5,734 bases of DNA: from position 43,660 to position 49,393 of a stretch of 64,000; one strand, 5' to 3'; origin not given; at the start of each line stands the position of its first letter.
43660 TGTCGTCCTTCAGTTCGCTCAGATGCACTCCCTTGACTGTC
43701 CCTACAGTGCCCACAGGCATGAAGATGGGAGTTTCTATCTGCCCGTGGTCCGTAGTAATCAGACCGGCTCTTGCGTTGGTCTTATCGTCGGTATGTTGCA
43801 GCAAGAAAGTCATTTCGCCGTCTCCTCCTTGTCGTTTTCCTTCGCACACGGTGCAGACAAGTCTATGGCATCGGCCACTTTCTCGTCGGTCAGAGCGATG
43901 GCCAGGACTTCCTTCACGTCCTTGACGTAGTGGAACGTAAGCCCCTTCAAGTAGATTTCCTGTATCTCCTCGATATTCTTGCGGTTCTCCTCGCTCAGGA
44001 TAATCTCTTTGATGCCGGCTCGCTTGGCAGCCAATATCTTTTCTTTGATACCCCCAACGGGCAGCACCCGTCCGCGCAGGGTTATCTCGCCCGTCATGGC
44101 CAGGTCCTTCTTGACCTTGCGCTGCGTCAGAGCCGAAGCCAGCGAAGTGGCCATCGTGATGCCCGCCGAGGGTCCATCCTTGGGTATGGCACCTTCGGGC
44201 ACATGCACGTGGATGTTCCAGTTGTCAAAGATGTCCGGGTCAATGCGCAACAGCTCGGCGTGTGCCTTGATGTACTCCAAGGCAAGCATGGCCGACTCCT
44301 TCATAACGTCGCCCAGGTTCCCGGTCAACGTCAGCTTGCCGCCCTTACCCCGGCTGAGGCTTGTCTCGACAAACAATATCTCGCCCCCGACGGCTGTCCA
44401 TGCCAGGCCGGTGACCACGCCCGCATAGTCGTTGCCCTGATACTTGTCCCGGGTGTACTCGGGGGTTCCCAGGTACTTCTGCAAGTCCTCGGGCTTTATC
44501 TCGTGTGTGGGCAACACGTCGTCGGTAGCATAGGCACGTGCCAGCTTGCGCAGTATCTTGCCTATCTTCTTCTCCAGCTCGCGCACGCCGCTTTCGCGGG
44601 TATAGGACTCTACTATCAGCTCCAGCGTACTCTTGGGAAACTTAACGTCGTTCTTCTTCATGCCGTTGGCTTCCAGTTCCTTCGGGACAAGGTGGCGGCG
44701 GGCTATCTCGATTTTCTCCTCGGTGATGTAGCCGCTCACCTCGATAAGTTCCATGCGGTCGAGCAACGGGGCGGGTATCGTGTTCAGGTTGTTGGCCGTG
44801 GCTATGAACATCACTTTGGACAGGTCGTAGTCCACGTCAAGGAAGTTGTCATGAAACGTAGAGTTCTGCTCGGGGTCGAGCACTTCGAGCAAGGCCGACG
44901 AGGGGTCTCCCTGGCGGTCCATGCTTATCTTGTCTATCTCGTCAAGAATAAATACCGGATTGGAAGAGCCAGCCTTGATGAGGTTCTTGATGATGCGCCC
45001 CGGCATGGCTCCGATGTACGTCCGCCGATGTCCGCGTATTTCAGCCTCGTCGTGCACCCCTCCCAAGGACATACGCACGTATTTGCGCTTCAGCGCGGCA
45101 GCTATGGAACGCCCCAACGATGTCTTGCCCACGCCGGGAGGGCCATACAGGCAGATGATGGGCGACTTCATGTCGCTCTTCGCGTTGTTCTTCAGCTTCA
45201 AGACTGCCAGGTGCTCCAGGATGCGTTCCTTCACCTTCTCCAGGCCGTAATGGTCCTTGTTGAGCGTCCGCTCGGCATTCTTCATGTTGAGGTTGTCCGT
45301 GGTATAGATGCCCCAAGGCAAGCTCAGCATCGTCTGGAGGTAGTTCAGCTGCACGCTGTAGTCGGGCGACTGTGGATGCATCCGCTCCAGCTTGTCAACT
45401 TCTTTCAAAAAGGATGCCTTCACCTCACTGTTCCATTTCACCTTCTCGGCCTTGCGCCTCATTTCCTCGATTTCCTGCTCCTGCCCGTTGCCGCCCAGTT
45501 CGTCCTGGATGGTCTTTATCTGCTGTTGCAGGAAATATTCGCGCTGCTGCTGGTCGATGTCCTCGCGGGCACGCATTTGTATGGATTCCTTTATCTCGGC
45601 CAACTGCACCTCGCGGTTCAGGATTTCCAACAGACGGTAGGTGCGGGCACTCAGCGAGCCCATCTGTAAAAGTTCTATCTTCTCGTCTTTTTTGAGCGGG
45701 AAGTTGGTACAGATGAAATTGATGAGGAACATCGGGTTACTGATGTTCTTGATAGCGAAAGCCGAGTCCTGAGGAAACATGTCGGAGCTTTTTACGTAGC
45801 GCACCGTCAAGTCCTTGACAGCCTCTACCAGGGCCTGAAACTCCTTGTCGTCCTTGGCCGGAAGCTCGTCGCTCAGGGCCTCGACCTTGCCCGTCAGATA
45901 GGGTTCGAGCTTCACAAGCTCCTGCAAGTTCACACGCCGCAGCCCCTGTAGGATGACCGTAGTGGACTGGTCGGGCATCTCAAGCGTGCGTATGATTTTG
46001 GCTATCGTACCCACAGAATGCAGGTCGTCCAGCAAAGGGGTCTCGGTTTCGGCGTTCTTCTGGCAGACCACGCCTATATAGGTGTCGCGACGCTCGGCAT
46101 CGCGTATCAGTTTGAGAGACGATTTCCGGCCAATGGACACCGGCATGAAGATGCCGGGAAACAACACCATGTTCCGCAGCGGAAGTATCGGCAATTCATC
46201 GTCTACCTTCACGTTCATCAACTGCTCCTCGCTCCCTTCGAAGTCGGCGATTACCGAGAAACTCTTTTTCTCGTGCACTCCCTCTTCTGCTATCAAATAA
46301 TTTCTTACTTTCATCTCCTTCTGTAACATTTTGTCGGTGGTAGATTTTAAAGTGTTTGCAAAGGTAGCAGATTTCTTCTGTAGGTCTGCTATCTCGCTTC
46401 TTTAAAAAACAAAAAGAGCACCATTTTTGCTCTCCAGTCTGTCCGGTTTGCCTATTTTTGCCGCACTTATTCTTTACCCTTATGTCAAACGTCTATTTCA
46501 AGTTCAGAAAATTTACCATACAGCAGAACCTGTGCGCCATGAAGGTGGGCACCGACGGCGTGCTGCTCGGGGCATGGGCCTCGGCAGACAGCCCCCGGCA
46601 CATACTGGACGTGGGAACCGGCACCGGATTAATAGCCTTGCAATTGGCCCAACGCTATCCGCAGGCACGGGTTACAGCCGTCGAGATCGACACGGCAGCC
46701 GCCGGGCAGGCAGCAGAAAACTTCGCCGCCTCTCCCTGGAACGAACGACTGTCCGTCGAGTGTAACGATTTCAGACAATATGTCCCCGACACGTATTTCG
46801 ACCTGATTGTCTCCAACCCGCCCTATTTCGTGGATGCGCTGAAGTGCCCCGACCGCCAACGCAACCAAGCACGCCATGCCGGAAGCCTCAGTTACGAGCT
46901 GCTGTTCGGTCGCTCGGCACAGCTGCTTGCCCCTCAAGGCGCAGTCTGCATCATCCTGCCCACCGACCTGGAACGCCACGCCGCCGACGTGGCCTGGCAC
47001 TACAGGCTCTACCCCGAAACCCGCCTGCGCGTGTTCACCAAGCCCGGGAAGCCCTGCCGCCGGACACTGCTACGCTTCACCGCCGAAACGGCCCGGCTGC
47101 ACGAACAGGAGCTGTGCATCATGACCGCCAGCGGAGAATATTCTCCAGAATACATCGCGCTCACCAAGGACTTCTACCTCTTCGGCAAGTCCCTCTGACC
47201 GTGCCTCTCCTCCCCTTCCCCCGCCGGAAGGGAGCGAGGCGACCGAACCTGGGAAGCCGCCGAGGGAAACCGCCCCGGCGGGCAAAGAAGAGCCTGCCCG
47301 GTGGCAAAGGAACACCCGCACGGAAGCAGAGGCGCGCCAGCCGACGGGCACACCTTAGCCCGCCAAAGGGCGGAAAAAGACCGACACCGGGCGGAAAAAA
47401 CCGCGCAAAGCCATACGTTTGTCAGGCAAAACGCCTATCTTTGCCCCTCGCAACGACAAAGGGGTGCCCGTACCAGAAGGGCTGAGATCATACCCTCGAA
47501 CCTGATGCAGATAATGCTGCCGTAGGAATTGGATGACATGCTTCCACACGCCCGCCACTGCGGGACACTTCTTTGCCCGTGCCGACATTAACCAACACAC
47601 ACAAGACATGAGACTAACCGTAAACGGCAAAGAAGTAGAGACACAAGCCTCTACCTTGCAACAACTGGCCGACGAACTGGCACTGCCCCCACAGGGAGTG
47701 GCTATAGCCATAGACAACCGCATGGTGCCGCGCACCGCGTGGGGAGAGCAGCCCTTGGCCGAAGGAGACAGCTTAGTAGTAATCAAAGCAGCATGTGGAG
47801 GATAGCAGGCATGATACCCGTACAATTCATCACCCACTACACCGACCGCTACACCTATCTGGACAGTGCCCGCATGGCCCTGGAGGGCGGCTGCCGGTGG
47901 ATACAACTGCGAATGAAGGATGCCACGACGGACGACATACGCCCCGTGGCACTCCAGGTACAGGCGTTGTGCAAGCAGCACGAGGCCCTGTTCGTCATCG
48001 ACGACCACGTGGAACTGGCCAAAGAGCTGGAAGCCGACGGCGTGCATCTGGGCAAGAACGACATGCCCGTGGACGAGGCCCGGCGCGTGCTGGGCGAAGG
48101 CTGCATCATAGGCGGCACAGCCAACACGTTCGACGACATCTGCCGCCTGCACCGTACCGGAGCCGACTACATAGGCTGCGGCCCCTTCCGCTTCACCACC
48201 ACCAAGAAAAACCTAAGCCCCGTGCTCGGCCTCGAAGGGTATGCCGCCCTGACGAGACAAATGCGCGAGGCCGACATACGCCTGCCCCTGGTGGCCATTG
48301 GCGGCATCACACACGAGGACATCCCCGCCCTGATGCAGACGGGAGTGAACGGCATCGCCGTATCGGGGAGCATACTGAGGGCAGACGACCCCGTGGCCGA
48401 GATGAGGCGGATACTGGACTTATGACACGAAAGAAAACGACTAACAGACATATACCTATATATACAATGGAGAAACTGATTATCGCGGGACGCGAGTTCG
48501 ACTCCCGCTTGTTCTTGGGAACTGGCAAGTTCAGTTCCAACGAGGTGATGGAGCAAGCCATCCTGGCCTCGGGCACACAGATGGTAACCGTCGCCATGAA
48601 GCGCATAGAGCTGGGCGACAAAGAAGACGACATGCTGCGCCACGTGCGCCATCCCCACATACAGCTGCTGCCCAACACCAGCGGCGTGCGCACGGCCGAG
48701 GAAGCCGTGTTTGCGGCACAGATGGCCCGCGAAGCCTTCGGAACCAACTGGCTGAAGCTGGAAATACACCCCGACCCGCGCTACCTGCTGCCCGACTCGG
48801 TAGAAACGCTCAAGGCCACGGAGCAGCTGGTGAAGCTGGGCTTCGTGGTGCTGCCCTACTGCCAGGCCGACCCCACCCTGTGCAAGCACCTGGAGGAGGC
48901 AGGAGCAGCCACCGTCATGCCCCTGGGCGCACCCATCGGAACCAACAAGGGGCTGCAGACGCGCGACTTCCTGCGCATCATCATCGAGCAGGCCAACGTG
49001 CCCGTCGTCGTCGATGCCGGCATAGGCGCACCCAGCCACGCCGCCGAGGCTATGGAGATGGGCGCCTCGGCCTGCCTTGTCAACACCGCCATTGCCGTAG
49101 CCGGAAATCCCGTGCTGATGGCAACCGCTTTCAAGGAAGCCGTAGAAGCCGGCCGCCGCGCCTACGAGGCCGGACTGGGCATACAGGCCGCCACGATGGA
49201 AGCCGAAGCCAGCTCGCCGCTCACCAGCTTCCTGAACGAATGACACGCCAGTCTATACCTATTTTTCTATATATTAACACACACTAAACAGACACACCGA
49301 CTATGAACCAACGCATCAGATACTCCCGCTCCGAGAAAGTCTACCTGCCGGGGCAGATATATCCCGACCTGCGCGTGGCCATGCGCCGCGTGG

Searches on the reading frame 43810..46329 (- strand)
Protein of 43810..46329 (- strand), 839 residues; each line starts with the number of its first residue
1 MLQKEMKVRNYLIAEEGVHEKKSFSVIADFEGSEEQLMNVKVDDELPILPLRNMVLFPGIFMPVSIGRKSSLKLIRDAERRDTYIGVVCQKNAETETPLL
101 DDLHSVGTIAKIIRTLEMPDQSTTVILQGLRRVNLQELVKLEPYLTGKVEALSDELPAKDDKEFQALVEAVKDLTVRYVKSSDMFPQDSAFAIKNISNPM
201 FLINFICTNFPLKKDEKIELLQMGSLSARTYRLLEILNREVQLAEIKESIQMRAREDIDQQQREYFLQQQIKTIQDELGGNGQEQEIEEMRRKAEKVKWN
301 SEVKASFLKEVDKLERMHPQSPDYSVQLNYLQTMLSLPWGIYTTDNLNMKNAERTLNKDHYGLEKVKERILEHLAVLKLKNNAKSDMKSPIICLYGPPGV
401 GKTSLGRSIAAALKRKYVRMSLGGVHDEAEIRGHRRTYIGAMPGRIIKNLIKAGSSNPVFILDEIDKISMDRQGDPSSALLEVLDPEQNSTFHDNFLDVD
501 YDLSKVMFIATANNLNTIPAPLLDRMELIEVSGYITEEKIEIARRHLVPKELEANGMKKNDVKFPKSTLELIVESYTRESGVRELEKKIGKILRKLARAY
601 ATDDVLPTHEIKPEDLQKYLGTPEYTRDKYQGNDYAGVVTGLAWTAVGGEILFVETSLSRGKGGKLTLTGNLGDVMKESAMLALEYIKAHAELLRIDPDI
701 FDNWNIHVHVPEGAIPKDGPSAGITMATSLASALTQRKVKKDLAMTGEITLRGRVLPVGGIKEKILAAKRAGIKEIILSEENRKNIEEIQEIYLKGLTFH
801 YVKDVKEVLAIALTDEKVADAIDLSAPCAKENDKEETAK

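Call 48: search_protein_families(library=pfam, proteins=[window:43810-46329:-], max_evalue=0.0001)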
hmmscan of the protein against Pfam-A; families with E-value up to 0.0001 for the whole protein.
window:43810-46329:- (839 aa): 8 families
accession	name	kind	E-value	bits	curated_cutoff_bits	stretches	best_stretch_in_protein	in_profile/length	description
PF05362.19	Lon_C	-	2.8e-86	288.8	21.1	1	611-814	2-204/205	Lon protease (S16) C-terminal proteolytic domain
PF02190.22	LON_substr_bdg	-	2.6e-52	178.1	28.7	1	45-239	1-200/200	ATP-dependent protease La (LON) substrate-binding domain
PF00004.35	AAA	-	4.6e-26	92.3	21.2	1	392-529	1-126/131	ATPase family associated with various cellular activities (AAA)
PF22667.2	Lon_lid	-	5.1e-19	68.1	27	1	553-604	1-52/57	Lon protease AAA+ ATPase lid domain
PF07728.20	AAA_5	-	3.7e-11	43.6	22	1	392-526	2-139/139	AAA domain (dynein-related subfamily)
PF13541.12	ChlI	-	1.1e-08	35.4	27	1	654-782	1-121/121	Subunit ChlI of Mg-chelatase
PF13191.12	AAA_16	-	1.4e-05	26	32.6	1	379-429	15-63/167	AAA ATPase domain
PF13401.12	AAA_22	-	8.4e-05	23.3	27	0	390-470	6-98/130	AAA domain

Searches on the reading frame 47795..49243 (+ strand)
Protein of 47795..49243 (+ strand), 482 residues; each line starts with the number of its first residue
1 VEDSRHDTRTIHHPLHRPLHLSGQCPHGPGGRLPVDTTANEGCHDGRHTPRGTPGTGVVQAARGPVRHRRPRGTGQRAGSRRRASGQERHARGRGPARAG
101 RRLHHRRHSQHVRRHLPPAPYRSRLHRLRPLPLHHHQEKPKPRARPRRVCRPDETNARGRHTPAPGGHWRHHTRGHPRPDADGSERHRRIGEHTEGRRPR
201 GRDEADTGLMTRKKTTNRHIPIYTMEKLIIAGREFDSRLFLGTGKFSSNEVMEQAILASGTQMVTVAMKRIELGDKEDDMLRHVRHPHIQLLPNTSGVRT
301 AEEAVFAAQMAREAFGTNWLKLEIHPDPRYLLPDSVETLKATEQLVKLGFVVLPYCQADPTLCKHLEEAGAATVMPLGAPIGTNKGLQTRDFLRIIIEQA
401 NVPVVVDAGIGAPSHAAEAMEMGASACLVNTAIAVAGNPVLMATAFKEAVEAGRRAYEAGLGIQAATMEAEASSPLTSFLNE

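Call 49: search_protein_families(library=pfam, proteins=[window:47795-49243:+], max_evalue=0.0001)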
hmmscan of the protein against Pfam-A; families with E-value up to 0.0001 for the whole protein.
window:47795-49243:+ (482 aa): 1 family
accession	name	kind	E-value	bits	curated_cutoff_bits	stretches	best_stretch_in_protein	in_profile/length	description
PF05690.20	ThiG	-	5.4e-106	353.9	23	1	230-475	2-247/247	Thiazole biosynthesis protein ThiG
